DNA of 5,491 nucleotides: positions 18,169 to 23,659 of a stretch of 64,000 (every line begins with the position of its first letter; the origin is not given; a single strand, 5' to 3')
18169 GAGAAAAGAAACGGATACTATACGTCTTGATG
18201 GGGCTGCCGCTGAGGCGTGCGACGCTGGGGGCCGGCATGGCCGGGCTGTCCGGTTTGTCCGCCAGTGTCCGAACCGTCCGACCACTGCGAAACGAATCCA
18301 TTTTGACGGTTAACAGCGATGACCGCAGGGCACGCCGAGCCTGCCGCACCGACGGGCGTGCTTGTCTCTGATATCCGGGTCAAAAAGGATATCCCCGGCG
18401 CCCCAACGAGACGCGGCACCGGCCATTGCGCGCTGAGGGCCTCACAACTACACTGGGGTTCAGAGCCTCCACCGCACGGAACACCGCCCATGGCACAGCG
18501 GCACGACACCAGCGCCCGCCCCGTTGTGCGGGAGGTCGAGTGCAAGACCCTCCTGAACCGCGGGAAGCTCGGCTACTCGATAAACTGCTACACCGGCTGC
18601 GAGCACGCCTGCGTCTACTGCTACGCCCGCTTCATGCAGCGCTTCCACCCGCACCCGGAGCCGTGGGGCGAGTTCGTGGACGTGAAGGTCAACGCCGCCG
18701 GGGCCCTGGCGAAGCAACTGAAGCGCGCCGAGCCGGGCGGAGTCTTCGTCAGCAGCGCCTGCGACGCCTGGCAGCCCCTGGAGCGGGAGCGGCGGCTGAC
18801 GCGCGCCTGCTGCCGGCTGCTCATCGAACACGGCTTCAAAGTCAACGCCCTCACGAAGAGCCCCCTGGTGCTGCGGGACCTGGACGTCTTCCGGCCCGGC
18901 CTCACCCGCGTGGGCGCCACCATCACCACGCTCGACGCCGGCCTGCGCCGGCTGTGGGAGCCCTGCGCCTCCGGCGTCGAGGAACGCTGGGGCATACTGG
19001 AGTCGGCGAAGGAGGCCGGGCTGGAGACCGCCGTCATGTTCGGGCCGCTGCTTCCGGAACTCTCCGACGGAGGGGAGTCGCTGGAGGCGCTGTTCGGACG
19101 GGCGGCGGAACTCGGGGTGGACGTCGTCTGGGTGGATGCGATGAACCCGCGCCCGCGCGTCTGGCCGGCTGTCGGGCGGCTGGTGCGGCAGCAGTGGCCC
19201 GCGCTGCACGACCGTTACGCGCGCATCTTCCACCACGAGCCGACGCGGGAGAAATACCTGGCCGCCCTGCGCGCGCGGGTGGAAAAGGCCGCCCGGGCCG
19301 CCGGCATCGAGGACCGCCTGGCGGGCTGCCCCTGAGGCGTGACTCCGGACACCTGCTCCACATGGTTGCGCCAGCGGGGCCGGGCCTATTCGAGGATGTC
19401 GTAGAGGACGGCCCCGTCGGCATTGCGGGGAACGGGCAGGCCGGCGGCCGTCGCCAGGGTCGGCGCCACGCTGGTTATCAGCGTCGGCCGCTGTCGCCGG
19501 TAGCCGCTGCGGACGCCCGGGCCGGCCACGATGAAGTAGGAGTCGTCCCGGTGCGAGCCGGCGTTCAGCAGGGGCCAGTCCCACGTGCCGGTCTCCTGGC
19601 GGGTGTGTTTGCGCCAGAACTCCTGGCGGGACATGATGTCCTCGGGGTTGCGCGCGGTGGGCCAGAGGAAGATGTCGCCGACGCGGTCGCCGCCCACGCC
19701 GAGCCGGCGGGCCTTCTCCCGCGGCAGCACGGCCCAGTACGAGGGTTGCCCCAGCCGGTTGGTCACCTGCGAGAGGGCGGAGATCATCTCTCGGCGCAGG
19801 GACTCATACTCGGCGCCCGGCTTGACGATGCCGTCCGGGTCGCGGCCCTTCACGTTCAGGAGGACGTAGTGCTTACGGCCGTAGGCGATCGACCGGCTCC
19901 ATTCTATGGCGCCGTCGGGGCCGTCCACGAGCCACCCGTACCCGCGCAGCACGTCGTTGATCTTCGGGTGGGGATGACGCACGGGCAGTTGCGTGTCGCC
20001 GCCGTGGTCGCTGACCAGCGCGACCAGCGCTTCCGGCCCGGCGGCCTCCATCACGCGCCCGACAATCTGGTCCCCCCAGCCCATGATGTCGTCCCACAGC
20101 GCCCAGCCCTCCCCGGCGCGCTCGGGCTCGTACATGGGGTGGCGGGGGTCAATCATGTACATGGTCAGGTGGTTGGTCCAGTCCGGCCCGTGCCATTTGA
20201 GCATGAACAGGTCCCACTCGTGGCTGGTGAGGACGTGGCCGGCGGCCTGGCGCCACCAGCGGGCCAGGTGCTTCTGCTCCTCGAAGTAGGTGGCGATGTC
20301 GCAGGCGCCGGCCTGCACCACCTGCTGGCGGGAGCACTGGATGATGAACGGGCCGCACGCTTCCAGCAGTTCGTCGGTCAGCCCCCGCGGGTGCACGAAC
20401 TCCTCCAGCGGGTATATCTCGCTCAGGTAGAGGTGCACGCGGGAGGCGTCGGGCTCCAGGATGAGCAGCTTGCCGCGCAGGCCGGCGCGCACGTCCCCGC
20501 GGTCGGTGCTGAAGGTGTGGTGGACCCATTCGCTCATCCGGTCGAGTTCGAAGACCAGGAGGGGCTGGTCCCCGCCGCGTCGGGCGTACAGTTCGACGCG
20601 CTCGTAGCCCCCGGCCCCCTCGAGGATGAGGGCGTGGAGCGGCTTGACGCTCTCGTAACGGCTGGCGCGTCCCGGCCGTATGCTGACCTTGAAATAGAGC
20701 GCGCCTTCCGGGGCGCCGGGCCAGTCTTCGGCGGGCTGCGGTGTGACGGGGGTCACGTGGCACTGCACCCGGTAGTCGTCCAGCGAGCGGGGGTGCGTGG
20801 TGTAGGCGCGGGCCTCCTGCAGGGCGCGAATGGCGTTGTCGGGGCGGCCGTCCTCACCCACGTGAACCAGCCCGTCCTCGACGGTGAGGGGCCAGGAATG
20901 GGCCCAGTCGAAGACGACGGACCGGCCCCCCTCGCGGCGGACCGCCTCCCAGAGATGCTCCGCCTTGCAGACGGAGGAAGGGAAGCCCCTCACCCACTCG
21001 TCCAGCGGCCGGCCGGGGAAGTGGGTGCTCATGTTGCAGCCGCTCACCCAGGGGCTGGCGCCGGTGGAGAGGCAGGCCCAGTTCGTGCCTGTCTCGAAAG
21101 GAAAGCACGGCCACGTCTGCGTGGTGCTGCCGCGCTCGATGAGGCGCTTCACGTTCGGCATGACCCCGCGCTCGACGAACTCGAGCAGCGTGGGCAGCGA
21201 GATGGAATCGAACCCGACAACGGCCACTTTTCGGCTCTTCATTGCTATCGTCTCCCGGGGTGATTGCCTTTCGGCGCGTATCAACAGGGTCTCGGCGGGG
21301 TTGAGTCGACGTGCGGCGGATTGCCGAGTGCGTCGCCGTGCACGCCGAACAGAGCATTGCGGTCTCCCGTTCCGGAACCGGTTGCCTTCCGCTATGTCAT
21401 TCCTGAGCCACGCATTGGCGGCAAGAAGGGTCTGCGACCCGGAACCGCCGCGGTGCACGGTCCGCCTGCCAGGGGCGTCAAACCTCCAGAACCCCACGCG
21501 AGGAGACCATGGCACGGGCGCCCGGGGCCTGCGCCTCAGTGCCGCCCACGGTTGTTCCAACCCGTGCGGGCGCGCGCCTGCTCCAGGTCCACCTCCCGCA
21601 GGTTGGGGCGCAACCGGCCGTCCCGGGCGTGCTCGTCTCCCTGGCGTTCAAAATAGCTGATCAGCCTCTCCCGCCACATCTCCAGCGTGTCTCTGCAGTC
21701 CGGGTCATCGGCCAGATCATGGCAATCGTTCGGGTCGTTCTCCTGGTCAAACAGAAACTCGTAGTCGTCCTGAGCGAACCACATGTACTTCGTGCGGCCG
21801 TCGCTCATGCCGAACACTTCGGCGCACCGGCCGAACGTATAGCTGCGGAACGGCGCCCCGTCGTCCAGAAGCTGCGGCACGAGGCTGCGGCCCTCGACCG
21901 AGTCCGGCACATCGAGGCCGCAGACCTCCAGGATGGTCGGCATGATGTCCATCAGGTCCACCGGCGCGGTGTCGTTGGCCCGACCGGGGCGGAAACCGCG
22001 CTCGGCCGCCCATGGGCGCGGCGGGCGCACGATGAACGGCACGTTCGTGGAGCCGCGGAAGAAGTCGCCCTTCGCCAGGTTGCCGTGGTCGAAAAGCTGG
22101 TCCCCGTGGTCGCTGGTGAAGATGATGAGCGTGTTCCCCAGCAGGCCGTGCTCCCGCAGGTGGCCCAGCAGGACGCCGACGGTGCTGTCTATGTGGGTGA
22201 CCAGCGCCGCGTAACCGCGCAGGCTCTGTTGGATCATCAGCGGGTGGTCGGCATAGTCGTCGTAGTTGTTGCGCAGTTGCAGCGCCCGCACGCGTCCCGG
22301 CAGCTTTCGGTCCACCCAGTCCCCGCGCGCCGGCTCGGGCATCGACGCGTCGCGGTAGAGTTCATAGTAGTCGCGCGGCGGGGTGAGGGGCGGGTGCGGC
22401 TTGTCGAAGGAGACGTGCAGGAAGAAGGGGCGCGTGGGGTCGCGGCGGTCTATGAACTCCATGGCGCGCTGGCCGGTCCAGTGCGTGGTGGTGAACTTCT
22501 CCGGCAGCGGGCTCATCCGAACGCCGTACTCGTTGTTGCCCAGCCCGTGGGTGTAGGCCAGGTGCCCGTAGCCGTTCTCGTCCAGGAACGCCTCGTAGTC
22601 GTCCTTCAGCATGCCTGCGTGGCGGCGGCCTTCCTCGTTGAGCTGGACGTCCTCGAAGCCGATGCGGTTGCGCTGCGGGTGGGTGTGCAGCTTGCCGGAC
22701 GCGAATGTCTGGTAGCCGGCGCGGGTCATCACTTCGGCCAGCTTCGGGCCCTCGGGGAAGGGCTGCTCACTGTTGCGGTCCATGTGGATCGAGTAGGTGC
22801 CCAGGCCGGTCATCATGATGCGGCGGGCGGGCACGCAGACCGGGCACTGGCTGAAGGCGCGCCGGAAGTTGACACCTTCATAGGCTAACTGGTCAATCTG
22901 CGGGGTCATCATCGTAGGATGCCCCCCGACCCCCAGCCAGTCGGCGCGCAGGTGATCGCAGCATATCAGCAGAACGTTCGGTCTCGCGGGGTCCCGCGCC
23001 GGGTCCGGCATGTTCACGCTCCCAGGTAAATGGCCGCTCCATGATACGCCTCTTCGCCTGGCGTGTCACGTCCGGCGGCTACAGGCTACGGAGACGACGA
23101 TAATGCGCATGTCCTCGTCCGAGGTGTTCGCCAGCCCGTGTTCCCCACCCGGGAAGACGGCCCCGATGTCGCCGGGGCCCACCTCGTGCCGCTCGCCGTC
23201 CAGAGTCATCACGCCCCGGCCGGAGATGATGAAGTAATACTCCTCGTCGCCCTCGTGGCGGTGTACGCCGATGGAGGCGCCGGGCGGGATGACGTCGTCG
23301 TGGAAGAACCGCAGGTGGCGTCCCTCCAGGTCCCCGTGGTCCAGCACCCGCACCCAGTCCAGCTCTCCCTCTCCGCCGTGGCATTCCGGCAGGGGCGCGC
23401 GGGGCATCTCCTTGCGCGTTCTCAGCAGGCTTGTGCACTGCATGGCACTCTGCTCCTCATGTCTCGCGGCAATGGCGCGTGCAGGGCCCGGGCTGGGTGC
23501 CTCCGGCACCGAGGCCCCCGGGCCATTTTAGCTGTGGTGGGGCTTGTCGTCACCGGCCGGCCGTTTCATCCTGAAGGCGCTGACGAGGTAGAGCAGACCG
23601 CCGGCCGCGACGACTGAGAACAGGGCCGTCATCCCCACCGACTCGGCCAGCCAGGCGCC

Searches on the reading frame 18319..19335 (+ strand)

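Call 42: search_protein_families(library=pfam, proteins=[window:18319-19335:+], max_evalue=0.00001)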
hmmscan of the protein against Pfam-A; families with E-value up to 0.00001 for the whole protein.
window:18319-19335:+ (338 aa): 1 family
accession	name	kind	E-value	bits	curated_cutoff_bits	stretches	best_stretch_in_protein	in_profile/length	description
PF04055.27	Radical_SAM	-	6.8e-11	43.1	29.5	1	88-250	1-156/166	Radical SAM superfamily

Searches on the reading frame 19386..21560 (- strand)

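Call 43: search_protein_families(library=pfam, proteins=[window:19386-21560:-], max_evalue=0.00001)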
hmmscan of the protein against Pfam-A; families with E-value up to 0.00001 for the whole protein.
window:19386-21560:- (724 aa): 1 family
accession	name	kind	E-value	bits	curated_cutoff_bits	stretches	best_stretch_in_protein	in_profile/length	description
PF01663.27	Phosphodiest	-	4e-16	60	23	2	112-254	1-120/342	Type I phosphodiesterase / nucleotide pyrophosphatase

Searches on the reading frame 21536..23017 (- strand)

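Call 43: search_protein_families(library=pfam, proteins=[window:21536-23017:-], max_evalue=0.00001)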
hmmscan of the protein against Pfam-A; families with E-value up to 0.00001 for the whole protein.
window:21536-23017:- (493 aa): 2 families
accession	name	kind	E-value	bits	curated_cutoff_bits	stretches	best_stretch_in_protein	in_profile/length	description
PF00884.28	Sulfatase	-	2.4e-49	168.7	25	1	13-367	1-300/301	Sulfatase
PF16347.10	SGSH_C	-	1.5e-09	38.6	29.3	1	311-453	3-149/154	N-sulphoglucosamine sulphohydrolase, C-terminal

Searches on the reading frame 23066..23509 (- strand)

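Call 43: search_protein_families(library=pfam, proteins=[window:23066-23509:-], max_evalue=0.00001)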
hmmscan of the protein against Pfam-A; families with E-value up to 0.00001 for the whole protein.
window:23066-23509:- (147 aa): 2 families
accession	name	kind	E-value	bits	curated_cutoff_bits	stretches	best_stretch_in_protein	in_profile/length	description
PF07883.17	Cupin_2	-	1.2e-19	70.2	27.2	1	74-139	5-69/70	Cupin domain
PF02311.25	AraC_binding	-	8.5e-06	26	21.1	0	76-143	12-78/135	AraC-like ligand binding domain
